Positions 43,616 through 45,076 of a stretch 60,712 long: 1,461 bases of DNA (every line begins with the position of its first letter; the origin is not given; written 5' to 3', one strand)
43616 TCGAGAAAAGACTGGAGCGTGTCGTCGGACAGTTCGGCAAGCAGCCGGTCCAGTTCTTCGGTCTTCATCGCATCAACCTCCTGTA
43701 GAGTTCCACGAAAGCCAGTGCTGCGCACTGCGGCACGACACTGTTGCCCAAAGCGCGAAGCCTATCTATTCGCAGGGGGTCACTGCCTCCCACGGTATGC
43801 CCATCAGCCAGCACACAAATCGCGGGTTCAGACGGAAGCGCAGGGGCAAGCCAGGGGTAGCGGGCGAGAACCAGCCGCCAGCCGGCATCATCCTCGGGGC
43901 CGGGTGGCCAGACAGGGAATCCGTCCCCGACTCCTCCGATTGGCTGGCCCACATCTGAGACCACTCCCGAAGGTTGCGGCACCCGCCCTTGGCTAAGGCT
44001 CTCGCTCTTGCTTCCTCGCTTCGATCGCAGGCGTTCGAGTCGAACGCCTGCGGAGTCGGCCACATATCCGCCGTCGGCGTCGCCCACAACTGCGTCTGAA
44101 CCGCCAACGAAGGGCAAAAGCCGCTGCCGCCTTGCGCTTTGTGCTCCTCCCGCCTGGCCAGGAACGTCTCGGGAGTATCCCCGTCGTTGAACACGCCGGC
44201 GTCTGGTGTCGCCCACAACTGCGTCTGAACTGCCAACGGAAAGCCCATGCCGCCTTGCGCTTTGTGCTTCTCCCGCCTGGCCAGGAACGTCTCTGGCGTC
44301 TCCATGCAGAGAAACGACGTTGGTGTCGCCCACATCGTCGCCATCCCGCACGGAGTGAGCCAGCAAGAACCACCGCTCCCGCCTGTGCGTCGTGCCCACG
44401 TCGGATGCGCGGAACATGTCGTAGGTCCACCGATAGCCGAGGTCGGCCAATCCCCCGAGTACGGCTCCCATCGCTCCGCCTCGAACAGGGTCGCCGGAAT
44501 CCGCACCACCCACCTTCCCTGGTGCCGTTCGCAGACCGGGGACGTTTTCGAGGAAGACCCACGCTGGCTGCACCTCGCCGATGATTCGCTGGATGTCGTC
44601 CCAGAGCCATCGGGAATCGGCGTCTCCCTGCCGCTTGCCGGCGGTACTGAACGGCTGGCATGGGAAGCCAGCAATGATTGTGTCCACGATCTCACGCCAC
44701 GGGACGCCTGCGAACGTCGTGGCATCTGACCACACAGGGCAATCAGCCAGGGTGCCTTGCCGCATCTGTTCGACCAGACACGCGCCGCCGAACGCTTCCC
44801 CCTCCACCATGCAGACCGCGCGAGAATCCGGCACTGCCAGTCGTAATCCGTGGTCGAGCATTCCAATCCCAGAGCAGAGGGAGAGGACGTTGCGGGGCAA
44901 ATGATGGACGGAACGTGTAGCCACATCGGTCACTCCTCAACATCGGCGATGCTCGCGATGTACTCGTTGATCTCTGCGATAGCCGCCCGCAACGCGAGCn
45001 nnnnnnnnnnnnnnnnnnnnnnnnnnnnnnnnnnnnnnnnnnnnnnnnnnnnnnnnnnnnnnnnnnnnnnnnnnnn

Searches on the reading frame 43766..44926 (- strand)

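Call 60: search_protein_families(library=pfam, proteins=[window:43766-44926:-], max_evalue=0.001)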
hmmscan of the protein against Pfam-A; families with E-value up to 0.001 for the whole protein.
window:43766-44926:- (386 aa): 0 families

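Call 62: search_protein_families(library=phrogs, proteins=[window:43766-44926:-], max_evalue=0.001)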
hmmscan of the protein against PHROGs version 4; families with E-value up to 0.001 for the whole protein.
window:43766-44926:- (386 aa): 1 family
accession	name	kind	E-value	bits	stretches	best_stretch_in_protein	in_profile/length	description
phrog_1008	-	other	4.1e-10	40.6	1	71-383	28-280/329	DNA methyltransferase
